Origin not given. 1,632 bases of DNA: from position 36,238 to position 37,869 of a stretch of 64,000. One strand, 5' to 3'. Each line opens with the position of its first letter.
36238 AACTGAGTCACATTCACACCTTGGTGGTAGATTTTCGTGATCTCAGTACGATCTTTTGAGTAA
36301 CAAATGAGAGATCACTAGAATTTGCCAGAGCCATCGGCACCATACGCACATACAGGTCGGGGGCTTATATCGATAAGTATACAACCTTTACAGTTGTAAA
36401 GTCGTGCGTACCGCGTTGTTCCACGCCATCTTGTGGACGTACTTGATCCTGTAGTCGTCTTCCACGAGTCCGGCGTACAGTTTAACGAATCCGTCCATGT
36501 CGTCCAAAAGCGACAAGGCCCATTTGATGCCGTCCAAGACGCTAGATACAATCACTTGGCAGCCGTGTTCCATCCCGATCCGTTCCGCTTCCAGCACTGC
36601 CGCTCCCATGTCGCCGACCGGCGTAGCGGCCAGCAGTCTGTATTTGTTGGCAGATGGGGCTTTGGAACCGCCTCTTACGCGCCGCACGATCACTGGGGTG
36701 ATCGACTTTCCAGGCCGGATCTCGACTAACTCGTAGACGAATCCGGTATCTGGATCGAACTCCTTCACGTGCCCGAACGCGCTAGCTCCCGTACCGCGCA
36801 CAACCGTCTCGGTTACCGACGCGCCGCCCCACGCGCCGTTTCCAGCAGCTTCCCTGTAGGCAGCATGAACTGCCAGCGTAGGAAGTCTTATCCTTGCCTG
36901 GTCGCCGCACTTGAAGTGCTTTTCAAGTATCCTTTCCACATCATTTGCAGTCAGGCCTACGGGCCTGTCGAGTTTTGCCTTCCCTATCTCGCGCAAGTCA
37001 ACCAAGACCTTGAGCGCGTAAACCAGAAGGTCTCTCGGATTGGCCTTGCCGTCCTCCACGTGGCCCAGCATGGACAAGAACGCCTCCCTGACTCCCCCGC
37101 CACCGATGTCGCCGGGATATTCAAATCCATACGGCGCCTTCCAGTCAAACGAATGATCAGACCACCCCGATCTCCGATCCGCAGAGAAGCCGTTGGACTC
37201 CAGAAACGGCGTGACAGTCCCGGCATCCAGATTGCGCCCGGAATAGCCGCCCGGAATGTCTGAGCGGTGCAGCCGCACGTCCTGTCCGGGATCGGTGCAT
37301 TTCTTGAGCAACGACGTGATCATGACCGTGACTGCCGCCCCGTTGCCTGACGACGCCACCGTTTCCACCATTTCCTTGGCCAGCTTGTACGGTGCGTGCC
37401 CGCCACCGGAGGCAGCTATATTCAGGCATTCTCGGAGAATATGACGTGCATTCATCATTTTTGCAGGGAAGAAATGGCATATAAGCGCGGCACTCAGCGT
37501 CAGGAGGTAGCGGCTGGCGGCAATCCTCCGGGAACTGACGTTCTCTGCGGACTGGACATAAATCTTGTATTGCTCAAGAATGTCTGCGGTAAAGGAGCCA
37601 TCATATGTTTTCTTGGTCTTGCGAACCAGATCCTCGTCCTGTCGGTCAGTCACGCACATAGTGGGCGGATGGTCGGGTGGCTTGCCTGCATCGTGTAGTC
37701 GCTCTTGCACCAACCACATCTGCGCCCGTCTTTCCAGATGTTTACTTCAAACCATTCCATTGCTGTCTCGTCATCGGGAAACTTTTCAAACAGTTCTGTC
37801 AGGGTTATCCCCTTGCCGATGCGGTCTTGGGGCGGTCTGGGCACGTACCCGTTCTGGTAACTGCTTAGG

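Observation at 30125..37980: Integrase-linked accessory island between tbp and the DUF1512-like gene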

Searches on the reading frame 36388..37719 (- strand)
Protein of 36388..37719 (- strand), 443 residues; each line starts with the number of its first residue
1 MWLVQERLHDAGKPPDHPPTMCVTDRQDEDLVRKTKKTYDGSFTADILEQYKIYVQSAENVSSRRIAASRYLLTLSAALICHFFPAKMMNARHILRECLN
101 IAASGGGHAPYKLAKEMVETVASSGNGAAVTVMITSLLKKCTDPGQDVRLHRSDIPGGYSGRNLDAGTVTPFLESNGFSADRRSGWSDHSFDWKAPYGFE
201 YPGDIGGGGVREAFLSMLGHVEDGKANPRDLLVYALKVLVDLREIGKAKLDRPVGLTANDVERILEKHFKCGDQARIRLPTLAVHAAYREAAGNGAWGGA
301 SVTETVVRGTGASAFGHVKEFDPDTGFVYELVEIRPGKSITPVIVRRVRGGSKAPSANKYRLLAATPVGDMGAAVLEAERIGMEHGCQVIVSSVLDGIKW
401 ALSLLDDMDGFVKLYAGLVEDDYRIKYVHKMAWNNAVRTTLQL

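Call 4: search_protein_families(library=pfam, proteins=[window:36388-37719:-], max_evalue=0.01)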
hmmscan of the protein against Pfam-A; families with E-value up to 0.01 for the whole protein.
window:36388-37719:- (443 aa): 1 family
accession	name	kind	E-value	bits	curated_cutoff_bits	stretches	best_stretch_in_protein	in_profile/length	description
PF24838.2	8xMP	-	2.6e-05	24.5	30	1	48-83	1-36/136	Octameric membrane protein family (8xMP)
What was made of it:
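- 37471..37578 (-): Fragment with weak similarity to the N-terminus of the 8xMP family (below cut-off). It is read into the spurious 87-aa N-terminal extension of the 443-aa ORF. Call 4 (24.5 bits against a cut-off of 30).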

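Call 5: search_protein_families(library=ncbifam, proteins=[window:36388-37719:-], max_evalue=0.01)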
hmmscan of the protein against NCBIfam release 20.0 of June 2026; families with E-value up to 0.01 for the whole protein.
window:36388-37719:- (443 aa): 0 families

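Call 6: search_protein_families(library=padloc, proteins=[window:36388-37719:-], max_evalue=0.1)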
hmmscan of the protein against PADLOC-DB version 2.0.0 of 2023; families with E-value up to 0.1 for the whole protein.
window:36388-37719:- (443 aa): 0 families

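Call 7: search_protein_families(library=phrogs, proteins=[window:36388-37719:-], max_evalue=0.1)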
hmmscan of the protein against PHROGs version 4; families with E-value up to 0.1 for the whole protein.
window:36388-37719:- (443 aa): 0 families

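Call 8: search_solved_structures(query=window:36388-37719:-, max_evalue=1, show_alignments=2)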
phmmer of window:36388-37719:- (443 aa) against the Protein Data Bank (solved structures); distinct sequences matched with E-value up to 1: 0.

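Call 16: find_homologous_proteins(query=window:36388-37719:-)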
Query window:36388-37719:- (443 aa): 15 proteins with E <= 0.001 among 8000 candidates.
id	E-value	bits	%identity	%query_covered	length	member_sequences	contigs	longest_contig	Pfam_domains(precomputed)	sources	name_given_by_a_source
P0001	2.1e-284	961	100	95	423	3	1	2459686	-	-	-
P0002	5.8e-196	670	83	80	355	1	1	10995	-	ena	-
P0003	4.1e-193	660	83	80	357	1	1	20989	-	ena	-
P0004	5.4e-177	607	78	79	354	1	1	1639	-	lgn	-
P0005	2.7e-172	592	76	80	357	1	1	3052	-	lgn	-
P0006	1.6e-171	589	74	81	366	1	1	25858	-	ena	-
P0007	2.9e-171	588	76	79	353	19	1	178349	-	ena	-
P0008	7.9e-168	577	75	80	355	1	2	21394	-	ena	-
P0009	1.1e-117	412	57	80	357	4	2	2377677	-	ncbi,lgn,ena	-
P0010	8.3e-117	409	57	79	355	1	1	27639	-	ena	-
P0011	4.2e-79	285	43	78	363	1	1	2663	PF09566.18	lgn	-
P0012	1.1e-74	270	43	78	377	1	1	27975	PF09566.18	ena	-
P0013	1.4e-54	204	37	77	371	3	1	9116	PF09566.18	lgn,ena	-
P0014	6.3e-34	136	32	71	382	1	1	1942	PF09566.18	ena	-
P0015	1.7e-26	111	30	73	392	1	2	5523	-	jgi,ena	jgi:DNA (cytosine-5)-methyltransferase 1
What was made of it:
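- On Type II restriction-modification system (SacI/EcoT38I type): Homologues carry PF09566 (call 16).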

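Call 17: find_encoding_contigs(protein=P0009, flank=10000, max_places=3)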
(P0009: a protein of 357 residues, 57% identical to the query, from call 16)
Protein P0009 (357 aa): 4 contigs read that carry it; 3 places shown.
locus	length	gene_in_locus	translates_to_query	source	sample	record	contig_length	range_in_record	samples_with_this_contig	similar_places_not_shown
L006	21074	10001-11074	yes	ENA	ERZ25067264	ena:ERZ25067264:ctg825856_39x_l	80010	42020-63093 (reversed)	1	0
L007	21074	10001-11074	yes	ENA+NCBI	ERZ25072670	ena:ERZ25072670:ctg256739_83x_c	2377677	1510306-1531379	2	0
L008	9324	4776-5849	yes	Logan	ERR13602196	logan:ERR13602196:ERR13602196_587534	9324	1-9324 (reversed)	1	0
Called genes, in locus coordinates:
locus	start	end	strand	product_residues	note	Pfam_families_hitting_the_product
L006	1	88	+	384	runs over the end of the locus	PF05496:RuvB_N (weak), PF06068:TIP49 (faint), PF00004:AAA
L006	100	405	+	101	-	-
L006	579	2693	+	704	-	PF08442:ATP-grasp_2 (weak), PF13549:ATP-grasp_5, PF02629:CoA_binding, PF13380:CoA_binding_2, PF13607:Succ_CoA_lig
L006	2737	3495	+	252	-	PF00378:ECH_1, PF16113:ECH_2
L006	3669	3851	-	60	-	-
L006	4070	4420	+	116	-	PF01521:Fe-S_biosyn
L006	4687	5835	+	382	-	PF12762:DDE_Tnp_IS1595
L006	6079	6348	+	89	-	PF19451:DUF5989 (weak)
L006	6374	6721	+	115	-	-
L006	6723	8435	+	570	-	PF02543:Carbam_trans_N, PF16861:Carbam_trans_C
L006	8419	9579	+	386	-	PF00657:Lipase_GDSL (faint), PF13472:Lipase_GDSL_2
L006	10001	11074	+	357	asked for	-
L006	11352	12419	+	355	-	PF13662:Toprim_4 (weak)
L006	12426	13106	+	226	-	PF01982:CTP-dep_RFKase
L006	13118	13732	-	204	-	PF01467:CTP_transf_like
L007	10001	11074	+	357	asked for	-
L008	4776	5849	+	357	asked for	-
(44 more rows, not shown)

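Call 18: find_encoding_contigs(protein=P0007, flank=10000, max_places=3)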
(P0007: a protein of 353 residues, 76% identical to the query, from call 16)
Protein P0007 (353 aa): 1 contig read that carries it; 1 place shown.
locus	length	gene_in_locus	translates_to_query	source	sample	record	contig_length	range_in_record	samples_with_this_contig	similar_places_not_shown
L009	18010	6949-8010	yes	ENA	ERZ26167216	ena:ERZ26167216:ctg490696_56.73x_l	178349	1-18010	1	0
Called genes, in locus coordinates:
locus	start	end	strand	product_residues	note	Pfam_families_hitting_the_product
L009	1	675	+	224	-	?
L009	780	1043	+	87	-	PF13384:HTH_23, PF13551:HTH_29, PF13565:HTH_32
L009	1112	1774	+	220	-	PF13358:DDE_3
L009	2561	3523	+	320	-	PF13613:HTH_Tnp_4, PF01609:DDE_Tnp_1, PF13359:DDE_Tnp_4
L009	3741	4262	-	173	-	-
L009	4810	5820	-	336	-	PF13384:HTH_23 (faint), PF13551:HTH_29, PF13565:HTH_32, PF13592:HTH_33 (weak), PF13358:DDE_3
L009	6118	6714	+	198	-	-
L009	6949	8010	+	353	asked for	-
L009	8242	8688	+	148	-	-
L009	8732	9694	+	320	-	PF13613:HTH_Tnp_4, PF01609:DDE_Tnp_1, PF13359:DDE_Tnp_4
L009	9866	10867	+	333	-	PF01609:DDE_Tnp_1 (weak)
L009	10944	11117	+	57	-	-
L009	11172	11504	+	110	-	-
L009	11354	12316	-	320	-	PF13613:HTH_Tnp_4, PF01609:DDE_Tnp_1, PF13359:DDE_Tnp_4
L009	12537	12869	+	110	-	PF09851:SHOCT (weak)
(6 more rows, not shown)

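Call 19: find_encoding_contigs(protein=P0012, flank=10000, max_places=3)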
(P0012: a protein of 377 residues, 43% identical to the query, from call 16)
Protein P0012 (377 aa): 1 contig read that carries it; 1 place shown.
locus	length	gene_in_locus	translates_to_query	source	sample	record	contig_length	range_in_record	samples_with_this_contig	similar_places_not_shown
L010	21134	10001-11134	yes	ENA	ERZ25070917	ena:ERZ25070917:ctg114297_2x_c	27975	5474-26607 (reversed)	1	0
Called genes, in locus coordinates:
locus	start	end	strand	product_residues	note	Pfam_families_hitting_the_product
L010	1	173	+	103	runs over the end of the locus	-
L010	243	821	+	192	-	-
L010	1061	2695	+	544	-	PF08706:D5_N, PF19263:DUF5906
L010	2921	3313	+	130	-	-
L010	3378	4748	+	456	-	PF05876:GpA_ATPase (weak)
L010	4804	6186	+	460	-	-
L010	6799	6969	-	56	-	-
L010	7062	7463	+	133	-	-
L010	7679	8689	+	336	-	PF00038:Filament (weak)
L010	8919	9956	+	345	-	PF01555:N6_N4_Mtase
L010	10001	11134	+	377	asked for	PF09566:RE_SacI_N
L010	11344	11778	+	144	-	-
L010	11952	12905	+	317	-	PF25209:Phage_capsid_4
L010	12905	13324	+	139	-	-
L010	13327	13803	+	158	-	-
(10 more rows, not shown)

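Call 44: search_protein_families(library=pfam, proteins=[window:36388-37458:-], max_evalue=0.05)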
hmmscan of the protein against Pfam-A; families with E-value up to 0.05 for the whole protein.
window:36388-37458:- (356 aa): 0 families

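Call 47: predict_structure(alignment_id=A2)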
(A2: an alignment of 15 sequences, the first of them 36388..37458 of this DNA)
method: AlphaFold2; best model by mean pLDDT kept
length: 356 residues; sequences in the alignment: 15
mean_pLDDT: 79.9   pTM: 0.61
mean pLDDT of the five models: 79.9, 78.4, 75.8, 70.4, 66.7
residues with pLDDT >= 90: 67; 70-90: 210; 50-70: 67; < 50: 12
segments of 3 or more residues with pLDDT < 50: 69-71, 96-99, 263-266
pLDDT, mean of each block of 10 residues (from residue 1): 82 82 82 83 86 85 60 69 85 57 57 62 84 88 92 75 86 91 71 91 89 80 68 86 84 82 59 82 80 78 89 90 93 81 87 82
secondary structure, 60 per line:
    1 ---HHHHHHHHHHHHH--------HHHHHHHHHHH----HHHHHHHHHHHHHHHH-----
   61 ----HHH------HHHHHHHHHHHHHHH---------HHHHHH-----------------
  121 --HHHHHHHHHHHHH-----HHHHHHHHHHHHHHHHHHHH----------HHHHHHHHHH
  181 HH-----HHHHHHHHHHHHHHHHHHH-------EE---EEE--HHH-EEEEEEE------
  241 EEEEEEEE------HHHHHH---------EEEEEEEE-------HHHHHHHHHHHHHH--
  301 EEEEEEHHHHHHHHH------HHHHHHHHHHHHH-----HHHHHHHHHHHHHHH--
elements in order: H4-16 H25-35 H40-55 H74-88 H98-103 H123-135 H141-160 H171-182 H188-206 E219-221 E228-234 E241-248 H255-260 E270-277 H285-298 E301-306 H307-315 H322-334 H340-354

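Call 50: fold_search(model_id=the predicted structure, library=pdb)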
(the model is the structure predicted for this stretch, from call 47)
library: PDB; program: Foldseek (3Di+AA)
matches with E <= 10: 420; with E <= 0.001: 3
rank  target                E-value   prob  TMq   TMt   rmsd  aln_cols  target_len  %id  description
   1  7e8r                  7.9e-09  1.00  0.37  0.38  16.2       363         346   15  EcoT38I restriction endonuclease (released 2022-03-02)
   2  7edb_A                2.0e-07  1.00  0.39  0.40  12.6       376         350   16  EcoT38I restriction endonuclease complexed with DNA (released 2022-03-16)
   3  7edb_B                1.3e-06  1.00  0.35  0.36  21.4       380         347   15  EcoT38I restriction endonuclease complexed with DNA (released 2022-03-16)
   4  8q3b_E                1.2e-01  0.99  0.21  0.34   5.3       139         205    9  The closed state of the ASFV apo-RNA polymerase (released 2024-02-14)
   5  8q3y_A                1.8e-01  0.25  0.19  0.16  18.2       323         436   11  Crystal structure of apo Can2 from Thermoanaerobacter brockii (released 2023-11-22)
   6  8q3k_E                2.6e-01  0.96  0.21  0.34   5.3       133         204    9  The open state of the ASFV apo-RNA polymerase (released 2024-02-14)
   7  8rb1_A                2.8e-01  0.28  0.13  0.07  10.5       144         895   13  The crystal structure of DNA-bound human MutSbeta (MSH2_K675R/MSH3_K902R) in the canonical mismatch bound conformation (released 2025-06-11)
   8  6t3e_A                4.2e-01  0.25  0.12  0.13  18.0       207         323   12  Structure of Thermococcus litoralis Delta(1)-pyrroline-2-carboxylate reductase in complex with NADH and L-proline (released 2020-05-13)
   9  2ooq_B                4.2e-01  0.20  0.13  0.15  13.5       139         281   10  Crystal Structure of the Human Receptor Phosphatase PTPRT (released 2007-02-20)
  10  1omo_A                4.4e-01  0.21  0.10  0.11  16.4       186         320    9  alanine dehydrogenase dimer w/bound NAD (archaeal) (released 2004-07-06)
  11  8h8p_C                4.4e-01  0.08  0.08  0.08  19.2       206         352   12  Crystal structure of thiomorpholine-carboxylate dehydrogenase from Candida parapsilosis. (released 2023-10-25)
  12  6t3e_B                4.8e-01  0.20  0.12  0.13  17.3       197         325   11  Structure of Thermococcus litoralis Delta(1)-pyrroline-2-carboxylate reductase in complex with NADH and L-proline (released 2020-05-13)
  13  8h8p_D                4.8e-01  0.12  0.09  0.09  19.1       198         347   12  Crystal structure of thiomorpholine-carboxylate dehydrogenase from Candida parapsilosis. (released 2023-10-25)
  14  2c7s                  5.0e-01  0.25  0.14  0.16  12.6       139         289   12  Crystal structure of human protein tyrosine phosphatase kappa at 1.95A resolution (released 2007-01-02)
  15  4bva_A                5.3e-01  0.08  0.08  0.09  18.4       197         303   14  Crystal structure of the NADPH-T3 form of mouse Mu-crystallin. (released 2014-02-05)
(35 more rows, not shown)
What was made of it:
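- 36388..37458 (-): SacI/EcoT38I-type restriction-endonuclease homologue, 356 aa. The active-site positions read H...E-x-R instead of D...E-x-K. No methyltransferase lies in the island. Foldseek to EcoT38I, E 8e-9 (calls 47, 50).
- On Type II restriction-modification system (SacI/EcoT38I type): Foldseek to EcoT38I, E 8e-9 (call 50).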

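Call 52: search_solved_structures(query=A2, max_evalue=10, show_alignments=1)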
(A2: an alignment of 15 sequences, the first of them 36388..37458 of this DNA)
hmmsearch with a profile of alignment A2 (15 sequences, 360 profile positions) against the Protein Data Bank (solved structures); distinct sequences matched with E-value up to 10: 1.
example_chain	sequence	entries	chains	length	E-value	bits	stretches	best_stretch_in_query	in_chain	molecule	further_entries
5nl9_A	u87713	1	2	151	0.36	13.1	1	148-239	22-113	Transcriptional regulator (FUR family)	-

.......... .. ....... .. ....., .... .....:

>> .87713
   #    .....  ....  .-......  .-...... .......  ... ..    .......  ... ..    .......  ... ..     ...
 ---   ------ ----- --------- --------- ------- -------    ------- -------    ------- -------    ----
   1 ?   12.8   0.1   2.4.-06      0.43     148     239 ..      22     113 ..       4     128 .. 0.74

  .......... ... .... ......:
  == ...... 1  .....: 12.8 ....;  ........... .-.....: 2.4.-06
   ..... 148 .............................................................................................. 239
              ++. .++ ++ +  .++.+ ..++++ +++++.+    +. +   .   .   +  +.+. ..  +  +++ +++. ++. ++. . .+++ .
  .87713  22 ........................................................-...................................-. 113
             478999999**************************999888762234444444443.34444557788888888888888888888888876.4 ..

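Call 54: search_solved_structures(query=P0014, max_evalue=10, show_alignments=2)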
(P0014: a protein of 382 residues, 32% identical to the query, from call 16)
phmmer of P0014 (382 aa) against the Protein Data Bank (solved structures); distinct sequences matched with E-value up to 10: 0.
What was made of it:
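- Tried and rejected: PDB sequence searches with the endonuclease-like protein, its profile and a distant homologue gave no useful hit (calls 8, 52, 54).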

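Call 55: search_protein_families(library=pfam, alignment_id=A2, max_evalue=1)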
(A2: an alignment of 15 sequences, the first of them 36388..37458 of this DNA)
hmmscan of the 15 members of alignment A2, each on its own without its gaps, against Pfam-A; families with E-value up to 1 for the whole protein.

A. member 1, window:36388-37458:- (356 aa): 0 families

B. families by the number of members that match (of 15 scanned): 1 family
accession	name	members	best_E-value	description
PF09566.16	RE_SacI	1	2.9e-05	SacI restriction endonuclease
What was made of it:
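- Closest known: SacI / EcoT38I type II restriction endonucleases. Different: The window protein itself gives no PF09566 hit (calls 44, 55).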

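Call 86: search_dna_similar(query=window:36388-37458:-, collection=plasmids, mode=protein, max_evalue=0.001, max_rows=10)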
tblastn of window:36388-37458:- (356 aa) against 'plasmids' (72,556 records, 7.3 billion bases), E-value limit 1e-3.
Records with a match: 1; places in all: 1; records where one place covers at least 80% of the query: 1.
Best place of each record, by identity: <60% 1.
By first word of the organism name: Staphylococcus 1.
By predicted mobility (MOB-suite, as given by PLSDB): non-mobilizable 1.
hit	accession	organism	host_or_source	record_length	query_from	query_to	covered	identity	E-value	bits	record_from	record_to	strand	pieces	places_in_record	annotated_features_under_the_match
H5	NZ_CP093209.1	Staphylococcus epidermidis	Homo sapiens,blood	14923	44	347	85%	29.2%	2e-35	144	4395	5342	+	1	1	DNA cytosine methyltransferase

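Call 87: get_annotated_region(hit=H5, flank=3000)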
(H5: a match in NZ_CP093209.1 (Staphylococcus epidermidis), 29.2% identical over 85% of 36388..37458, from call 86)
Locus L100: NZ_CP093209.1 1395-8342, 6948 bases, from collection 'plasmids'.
description: Staphylococcus epidermidis strain TSM-47 plasmid p1, complete sequence
organism: Staphylococcus epidermidis (NCBI taxid 1282)
taxonomy: Bacteria; Bacillota; Bacilli; Bacillales; Staphylococcaceae; Staphylococcus; Staphylococcus epidermidis
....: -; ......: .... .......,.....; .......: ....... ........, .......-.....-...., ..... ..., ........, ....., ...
typing (MOB-suite, as given by PLSDB): non-mobilizable; replicon rep_cluster_1118,rep_cluster_910
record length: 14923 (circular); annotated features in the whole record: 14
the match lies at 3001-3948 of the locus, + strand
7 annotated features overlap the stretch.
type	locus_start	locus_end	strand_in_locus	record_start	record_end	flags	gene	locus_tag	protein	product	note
CDS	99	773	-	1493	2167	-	-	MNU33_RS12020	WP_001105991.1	IS6-like element IS257 family transposase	-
CDS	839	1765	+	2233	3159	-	-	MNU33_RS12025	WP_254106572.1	replication initiation factor domain-containing protein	GO:0006270 - DNA replication initiation [Evidence IEA]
CDS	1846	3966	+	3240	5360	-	-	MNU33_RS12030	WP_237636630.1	DNA cytosine methyltransferase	-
CDS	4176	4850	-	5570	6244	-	-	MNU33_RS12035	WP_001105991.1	IS6-like element IS257 family transposase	-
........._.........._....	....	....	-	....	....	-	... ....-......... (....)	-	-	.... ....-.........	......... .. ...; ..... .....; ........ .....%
predicted_resistance_gene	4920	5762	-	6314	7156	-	blaZ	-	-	penicillin-hydrolyzing class A beta-lactamase BlaZ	predicted by amrfinderplus; class BETA-LACTAM; identity 100.0%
predicted_resistance_gene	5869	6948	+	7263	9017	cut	blaR1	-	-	beta-lactam sensor/signal transducer BlaR1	predicted by amrfinderplus; class BETA-LACTAM; identity 100.0%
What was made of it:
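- Closest known: SacI / EcoT38I type II restriction endonucleases. Same: Some are next to, or fused with, a DNA methyltransferase (calls 16, 19, 50, 86, 87).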
